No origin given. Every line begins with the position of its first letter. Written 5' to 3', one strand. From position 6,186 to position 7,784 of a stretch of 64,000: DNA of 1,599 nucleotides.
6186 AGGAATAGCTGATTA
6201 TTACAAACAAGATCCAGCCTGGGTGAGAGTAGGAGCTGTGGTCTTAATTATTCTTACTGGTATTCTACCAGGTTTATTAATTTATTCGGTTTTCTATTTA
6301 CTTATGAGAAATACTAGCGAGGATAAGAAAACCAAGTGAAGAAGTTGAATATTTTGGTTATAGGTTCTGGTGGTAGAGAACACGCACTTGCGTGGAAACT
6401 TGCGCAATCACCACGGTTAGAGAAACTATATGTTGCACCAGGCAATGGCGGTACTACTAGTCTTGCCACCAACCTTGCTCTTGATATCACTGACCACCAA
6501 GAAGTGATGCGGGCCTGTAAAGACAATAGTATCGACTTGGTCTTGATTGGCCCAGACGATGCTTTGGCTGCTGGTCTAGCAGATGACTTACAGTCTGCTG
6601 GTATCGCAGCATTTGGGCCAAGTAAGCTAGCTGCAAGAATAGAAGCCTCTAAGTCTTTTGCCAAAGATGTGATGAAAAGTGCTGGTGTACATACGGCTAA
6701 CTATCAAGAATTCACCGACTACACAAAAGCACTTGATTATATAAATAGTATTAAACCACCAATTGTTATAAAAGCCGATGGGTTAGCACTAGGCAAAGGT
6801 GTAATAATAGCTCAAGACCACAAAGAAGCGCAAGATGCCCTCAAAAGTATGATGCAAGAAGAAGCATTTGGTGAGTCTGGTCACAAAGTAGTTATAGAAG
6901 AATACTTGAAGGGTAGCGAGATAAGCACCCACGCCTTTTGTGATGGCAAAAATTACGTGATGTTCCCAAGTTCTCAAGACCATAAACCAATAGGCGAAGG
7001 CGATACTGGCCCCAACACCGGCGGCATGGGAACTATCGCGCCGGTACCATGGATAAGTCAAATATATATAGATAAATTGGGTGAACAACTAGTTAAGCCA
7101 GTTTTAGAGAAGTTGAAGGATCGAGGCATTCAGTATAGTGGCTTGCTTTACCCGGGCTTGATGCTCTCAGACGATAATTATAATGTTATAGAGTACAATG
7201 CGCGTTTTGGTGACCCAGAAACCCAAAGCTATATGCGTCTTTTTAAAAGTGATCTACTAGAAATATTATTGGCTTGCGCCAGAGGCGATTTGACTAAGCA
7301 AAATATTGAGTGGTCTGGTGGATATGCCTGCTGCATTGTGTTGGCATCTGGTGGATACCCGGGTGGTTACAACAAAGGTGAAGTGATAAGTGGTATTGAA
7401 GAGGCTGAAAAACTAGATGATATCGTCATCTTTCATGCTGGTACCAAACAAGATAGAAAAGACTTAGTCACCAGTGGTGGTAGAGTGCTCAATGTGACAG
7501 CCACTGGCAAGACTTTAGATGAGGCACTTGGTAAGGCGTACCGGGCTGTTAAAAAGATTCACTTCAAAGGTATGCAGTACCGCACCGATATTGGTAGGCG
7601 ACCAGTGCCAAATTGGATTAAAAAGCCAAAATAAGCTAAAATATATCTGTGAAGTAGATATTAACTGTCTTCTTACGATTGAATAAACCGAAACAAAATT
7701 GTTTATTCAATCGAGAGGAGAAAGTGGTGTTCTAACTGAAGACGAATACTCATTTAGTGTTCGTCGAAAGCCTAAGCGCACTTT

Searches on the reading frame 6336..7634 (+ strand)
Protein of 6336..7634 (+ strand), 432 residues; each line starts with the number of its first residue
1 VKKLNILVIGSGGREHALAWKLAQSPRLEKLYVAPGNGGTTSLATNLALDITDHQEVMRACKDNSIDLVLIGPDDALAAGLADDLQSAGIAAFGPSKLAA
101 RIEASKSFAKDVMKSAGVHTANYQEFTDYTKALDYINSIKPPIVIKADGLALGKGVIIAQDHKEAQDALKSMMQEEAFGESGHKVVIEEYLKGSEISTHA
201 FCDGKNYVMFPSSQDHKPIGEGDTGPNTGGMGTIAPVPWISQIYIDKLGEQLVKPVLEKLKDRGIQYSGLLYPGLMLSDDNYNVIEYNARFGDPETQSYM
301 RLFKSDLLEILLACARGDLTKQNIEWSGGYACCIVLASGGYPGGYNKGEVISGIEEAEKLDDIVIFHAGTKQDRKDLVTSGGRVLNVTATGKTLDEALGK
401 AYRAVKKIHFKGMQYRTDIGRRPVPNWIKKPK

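Call 56: search_protein_families(library=pfam, proteins=[window:6336-7634:+], max_evalue=0.001)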
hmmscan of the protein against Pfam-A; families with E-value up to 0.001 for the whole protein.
window:6336-7634:+ (432 aa): 6 families
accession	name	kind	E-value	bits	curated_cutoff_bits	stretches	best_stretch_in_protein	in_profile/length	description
PF01071.24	GARS_A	-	2.5e-75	253.1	27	1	104-296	1-194/194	Phosphoribosylglycinamide synthetase, ATP-grasp (A) domain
PF02844.21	GARS_N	-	9.3e-38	129.4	29.5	1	5-103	2-100/100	Phosphoribosylglycinamide synthetase, N domain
PF02843.22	GARS_C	-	2.8e-35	121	34.8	1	331-422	1-92/92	Phosphoribosylglycinamide synthetase, C domain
PF02786.22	CPSase_L_D2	-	2.2e-08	34.3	19.8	1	106-290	2-179/211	Carbamoyl-phosphate synthase L chain, ATP binding domain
PF02222.28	ATP-grasp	-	5.8e-06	26.5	27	1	113-192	3-77/179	ATP-grasp domain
PF13535.11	ATP-grasp_4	-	1.5e-05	25.1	27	1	140-206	2-76/160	ATP-grasp domain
